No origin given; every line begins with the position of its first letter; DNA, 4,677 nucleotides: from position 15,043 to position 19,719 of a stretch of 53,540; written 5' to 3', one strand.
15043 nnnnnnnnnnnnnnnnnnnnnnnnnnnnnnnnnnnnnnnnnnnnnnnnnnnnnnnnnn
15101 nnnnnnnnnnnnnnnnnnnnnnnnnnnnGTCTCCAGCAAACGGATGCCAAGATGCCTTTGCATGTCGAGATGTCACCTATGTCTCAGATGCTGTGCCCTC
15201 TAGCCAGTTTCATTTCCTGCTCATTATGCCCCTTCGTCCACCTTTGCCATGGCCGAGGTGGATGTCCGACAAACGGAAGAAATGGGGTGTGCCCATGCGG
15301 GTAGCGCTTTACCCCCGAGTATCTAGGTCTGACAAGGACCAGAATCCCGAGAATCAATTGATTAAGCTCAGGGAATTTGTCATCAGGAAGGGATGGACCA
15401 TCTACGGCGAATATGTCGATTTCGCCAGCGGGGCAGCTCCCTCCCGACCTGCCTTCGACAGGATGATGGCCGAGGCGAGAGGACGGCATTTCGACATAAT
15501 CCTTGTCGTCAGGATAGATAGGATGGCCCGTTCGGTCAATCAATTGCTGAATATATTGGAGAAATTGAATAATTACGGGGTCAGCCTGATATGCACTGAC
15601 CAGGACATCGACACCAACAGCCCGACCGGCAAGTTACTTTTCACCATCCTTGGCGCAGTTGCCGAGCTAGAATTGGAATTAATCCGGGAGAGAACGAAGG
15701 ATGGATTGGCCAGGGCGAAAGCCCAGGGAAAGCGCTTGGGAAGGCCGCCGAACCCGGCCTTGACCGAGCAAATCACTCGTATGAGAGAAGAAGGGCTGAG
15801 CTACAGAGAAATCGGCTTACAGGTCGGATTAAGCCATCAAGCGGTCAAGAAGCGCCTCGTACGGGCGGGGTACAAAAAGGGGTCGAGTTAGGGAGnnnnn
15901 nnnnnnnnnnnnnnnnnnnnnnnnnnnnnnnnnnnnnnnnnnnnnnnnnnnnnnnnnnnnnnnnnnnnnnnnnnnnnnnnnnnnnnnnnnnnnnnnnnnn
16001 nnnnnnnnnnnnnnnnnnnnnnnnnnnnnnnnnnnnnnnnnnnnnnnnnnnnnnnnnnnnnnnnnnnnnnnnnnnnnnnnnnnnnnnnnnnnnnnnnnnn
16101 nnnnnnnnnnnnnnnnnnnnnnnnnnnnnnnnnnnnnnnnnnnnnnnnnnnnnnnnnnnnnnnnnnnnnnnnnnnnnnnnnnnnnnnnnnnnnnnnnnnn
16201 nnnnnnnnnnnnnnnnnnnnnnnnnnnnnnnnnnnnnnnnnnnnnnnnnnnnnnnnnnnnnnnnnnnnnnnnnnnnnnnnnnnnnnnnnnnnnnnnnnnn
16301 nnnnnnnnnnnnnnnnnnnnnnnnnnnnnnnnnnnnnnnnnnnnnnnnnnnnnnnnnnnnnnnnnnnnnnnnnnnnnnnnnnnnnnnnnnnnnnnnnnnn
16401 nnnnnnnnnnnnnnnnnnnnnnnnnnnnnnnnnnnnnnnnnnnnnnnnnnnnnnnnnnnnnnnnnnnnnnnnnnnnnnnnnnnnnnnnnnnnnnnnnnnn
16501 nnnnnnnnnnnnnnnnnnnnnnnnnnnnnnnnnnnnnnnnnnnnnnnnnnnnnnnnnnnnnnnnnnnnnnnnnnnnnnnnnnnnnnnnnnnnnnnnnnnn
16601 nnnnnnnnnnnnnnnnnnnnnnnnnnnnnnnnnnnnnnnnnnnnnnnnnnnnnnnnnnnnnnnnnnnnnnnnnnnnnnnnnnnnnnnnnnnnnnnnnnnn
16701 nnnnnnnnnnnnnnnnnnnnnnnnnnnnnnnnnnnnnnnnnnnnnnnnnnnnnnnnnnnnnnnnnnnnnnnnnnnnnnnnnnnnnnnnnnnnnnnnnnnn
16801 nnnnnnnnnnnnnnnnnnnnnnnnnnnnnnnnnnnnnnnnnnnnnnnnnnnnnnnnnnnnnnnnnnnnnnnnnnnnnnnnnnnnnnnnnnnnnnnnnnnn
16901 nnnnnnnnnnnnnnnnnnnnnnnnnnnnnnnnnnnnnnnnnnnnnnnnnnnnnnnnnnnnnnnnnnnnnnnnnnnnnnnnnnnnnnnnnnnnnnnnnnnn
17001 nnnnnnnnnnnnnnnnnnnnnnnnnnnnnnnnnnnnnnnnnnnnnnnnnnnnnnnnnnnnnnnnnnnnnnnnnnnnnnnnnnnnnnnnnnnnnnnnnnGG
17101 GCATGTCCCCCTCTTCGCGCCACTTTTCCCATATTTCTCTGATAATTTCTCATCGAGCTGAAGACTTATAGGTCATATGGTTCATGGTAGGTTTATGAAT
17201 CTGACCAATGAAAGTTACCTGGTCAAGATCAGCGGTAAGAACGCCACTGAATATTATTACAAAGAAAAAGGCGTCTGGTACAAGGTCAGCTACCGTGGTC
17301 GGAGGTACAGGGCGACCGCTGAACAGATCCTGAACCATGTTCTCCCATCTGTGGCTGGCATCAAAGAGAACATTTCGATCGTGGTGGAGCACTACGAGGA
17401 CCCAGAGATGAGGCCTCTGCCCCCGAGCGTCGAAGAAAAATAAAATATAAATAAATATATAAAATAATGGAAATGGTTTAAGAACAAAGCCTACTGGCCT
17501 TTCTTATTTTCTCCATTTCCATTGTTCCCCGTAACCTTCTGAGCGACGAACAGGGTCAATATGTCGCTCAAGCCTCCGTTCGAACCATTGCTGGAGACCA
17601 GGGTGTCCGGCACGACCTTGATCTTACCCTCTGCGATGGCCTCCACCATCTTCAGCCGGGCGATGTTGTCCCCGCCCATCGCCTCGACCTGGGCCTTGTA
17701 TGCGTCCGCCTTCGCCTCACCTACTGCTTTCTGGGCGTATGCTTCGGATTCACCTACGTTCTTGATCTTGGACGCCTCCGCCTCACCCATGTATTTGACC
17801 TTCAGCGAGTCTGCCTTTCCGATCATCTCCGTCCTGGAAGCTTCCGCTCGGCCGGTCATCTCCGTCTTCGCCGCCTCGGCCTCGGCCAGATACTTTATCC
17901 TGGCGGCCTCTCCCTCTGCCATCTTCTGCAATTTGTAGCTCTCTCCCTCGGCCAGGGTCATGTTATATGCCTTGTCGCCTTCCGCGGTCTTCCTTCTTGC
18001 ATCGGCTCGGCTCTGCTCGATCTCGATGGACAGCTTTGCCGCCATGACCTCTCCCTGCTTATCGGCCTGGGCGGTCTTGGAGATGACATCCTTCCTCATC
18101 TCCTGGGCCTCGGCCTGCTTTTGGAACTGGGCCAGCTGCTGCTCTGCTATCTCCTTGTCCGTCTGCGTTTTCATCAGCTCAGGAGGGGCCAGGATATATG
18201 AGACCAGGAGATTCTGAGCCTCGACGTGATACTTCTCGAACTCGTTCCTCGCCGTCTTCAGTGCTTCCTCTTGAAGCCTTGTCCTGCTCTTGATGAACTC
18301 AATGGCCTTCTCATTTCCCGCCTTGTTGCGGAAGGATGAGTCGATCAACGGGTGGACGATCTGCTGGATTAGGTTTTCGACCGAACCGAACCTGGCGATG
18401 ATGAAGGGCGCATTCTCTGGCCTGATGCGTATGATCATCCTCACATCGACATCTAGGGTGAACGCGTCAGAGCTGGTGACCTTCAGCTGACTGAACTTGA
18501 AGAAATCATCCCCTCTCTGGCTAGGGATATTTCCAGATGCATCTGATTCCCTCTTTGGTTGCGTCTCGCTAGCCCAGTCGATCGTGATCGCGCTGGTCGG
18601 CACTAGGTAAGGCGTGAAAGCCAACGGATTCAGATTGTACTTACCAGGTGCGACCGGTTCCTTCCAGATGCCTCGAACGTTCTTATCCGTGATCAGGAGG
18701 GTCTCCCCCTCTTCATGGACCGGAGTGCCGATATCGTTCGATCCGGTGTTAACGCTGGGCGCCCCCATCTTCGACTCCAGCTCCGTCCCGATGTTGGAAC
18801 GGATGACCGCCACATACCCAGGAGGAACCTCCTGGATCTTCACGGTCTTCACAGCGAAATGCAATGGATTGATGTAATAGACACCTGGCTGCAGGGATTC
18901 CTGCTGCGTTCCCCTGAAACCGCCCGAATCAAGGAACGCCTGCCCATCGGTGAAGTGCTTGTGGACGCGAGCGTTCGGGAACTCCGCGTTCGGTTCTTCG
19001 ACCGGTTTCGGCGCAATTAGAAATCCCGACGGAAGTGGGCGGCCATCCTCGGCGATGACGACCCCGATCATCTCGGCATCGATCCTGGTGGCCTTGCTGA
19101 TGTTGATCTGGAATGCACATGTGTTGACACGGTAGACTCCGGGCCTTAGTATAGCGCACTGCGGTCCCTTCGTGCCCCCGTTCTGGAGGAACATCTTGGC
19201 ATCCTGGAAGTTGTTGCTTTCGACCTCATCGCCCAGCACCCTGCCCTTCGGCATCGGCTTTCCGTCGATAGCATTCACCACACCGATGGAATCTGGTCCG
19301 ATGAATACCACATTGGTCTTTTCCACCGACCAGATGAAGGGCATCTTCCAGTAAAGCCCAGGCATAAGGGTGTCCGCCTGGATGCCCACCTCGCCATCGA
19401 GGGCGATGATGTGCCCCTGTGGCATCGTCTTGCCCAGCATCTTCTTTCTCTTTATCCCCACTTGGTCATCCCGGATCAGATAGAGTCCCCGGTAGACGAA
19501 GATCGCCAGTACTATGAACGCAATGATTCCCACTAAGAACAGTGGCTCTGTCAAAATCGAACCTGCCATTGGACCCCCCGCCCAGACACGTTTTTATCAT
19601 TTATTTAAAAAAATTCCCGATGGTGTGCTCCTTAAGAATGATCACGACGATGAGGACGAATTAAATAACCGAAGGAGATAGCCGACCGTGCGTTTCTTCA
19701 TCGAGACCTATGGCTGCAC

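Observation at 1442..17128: tRNA-Ser-targeted integrated defence element bounded by a perfect 23-bp direct repeat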

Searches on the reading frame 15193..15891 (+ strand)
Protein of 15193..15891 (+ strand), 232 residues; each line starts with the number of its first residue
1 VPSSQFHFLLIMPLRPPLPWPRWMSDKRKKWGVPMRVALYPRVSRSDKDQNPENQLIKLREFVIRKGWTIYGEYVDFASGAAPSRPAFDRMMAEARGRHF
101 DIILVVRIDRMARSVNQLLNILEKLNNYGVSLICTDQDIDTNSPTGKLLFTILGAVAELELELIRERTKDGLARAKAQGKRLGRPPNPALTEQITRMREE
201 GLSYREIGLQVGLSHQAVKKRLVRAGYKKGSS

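Call 7: search_protein_families(library=pfam, proteins=[window:15193-15891:+], max_evalue=0.01)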
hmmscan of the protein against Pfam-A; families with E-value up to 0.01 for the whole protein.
window:15193-15891:+ (232 aa): 5 families
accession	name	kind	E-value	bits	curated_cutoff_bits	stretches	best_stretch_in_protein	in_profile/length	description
PF00239.26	Resolvase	-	6.3e-42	143.5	23.3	1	37-180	1-144/145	Resolvase, N terminal domain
PF08281.18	Sigma70_r4_2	-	5.2e-05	23.2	25.7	1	198-225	23-50/54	Sigma-70, region 4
PF13404.12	HTH_AsnC-type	-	0.002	18.4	27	1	202-224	18-40/42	AsnC-type helix-turn-helix domain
PF13936.12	HTH_38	-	0.0035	17.5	27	1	192-219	11-38/44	Helix-turn-helix domain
PF04545.22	Sigma70_r4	-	0.0039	17.1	24.1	1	196-225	15-44/50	Sigma-70, region 4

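Call 8: search_protein_families(library=padloc, proteins=[window:15193-15891:+], max_evalue=0.001)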
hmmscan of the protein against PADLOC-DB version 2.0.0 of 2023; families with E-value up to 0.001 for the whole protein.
window:15193-15891:+ (232 aa): 0 families

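Call 37: search_protein_families(library=phrogs, proteins=[window:15193-15891:+], max_evalue=0.01)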
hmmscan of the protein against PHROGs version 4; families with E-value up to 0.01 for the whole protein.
window:15193-15891:+ (232 aa): 7 families
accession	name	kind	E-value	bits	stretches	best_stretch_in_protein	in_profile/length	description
phrog_125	-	DNA, RNA and nucleotide metabolism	1.8e-51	176.2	1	32-229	17-207/254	DNA invertase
phrog_95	-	integration and excision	4.1e-44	152.2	1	34-186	87-245/651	integrase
phrog_6620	-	integration and excision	1e-07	32.7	1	36-135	57-155/201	transposase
phrog_664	-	DNA, RNA and nucleotide metabolism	2.7e-05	25.1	1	152-226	41-125/210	DNA binding protein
phrog_2308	-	unknown function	0.00035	21.7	1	191-227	6-42/138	-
phrog_11376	-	unknown function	0.0025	19.1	1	174-229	31-86/134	-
phrog_3855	-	DNA, RNA and nucleotide metabolism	0.0054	18.1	1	182-225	60-103/115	HTH DNA binding protein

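Call 94: search_solved_structures(query=window:15295-15891:+, max_evalue=1e-10)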
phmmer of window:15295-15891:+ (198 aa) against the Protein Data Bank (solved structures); distinct sequences matched with E-value up to 1e-10: 12.
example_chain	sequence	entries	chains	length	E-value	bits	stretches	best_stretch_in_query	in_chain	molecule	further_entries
3guv_A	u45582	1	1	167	3.9e-21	78.8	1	2-149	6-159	Site-specific recombinase, resolvase family protein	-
4m6f_A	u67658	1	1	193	5.4e-21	78.3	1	40-180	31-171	DNA-invertase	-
3uj3_X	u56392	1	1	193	1e-20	77.4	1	40-180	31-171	DNA-invertase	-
3bvp_A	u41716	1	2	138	2.9e-17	66.2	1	2-129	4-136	TP901-1 Integrase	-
2gm4_A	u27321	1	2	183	4e-17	65.7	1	38-186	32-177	Transposon gamma-delta resolvase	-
1gdt_A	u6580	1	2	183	2.3e-16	63.2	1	5-186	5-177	PROTEIN (GAMMA DELTA RESOLVASE)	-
1zr2_A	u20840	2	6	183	2.7e-16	63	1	38-186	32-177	Transposon gamma-delta resolvase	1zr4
5cy1_A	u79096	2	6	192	4.3e-16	62.3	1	1-188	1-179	Transposon Tn3 resolvase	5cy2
1gdr_A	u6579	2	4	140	2.9e-14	56.4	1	4-145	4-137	GAMMA DELTA-RESOLVASE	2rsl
9iu2_A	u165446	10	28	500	1.6e-13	53.9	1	2-149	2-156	Integrase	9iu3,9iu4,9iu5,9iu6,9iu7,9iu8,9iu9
2gm5_A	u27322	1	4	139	7e-13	51.9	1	39-141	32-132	Transposon gamma-delta resolvase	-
3g13_A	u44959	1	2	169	1.3e-11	47.8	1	1-149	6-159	Putative conjugative transposon recombinase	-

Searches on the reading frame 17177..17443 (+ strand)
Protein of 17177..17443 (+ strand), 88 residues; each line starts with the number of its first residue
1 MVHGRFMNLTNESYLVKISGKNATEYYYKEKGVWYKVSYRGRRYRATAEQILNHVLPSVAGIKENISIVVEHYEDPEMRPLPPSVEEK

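Call 13: search_protein_families(library=ncbifam, proteins=[window:17177-17443:+], max_evalue=0.001)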
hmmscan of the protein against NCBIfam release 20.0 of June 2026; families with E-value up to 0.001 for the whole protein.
window:17177-17443:+ (88 aa): 0 families

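Call 36: search_protein_families(library=pfam, proteins=[window:17177-17443:+], max_evalue=1)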
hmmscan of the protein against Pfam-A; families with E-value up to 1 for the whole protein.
window:17177-17443:+ (88 aa): 3 families
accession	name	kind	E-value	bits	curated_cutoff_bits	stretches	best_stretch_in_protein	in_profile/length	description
PF03262.19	Corona_6B_7B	-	0.026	14.6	27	1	2-49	153-201/208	Coronavirus 6B/7B protein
PF08966.16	DUF1882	-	0.031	15.1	27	1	15-52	8-42/73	Domain of unknown function (DUF1882)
PF18131.8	KN17_SH3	-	0.098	13.1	27.9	1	15-37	11-33/53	KN17 SH3-like domain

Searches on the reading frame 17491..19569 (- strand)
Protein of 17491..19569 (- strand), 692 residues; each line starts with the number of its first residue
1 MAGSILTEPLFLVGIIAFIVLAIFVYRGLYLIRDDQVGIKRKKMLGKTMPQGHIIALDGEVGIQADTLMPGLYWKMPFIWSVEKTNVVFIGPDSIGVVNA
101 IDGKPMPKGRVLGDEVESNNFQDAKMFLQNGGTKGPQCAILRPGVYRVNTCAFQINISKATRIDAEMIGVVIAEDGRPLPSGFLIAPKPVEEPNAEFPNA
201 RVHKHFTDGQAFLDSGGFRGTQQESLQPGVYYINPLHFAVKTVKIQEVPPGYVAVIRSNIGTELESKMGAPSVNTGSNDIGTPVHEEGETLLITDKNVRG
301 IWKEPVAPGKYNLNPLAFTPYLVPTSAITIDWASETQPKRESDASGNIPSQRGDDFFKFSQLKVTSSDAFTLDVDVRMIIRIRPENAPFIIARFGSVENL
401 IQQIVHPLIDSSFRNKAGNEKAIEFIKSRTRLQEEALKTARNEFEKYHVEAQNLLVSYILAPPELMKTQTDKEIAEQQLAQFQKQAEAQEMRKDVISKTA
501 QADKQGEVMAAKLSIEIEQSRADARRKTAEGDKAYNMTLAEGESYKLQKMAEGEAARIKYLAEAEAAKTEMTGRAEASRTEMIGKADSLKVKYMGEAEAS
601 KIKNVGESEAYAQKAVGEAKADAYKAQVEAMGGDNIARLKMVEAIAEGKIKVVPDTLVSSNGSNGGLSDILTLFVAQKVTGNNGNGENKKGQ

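Call 13: search_protein_families(library=ncbifam, proteins=[window:17491-19569:-], max_evalue=0.001)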
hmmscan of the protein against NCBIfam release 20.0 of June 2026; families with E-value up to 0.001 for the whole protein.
window:17491-19569:- (692 aa): 0 families

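Call 26: find_encoding_contigs(protein=window:17491-19569:-, flank=10000, max_places=6)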
Protein window:17491-19569:- (692 aa): no gene with exactly this product is on record in the collection.

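Call 36: search_protein_families(library=pfam, proteins=[window:17491-19569:-], max_evalue=1)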
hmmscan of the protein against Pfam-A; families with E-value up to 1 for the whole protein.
window:17491-19569:- (692 aa): 1 family
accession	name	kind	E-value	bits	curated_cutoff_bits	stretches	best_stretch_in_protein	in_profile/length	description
PF01145.31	Band_7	-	1.8e-21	77.5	23.6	1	288-489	6-175/176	SPFH domain / Band 7 family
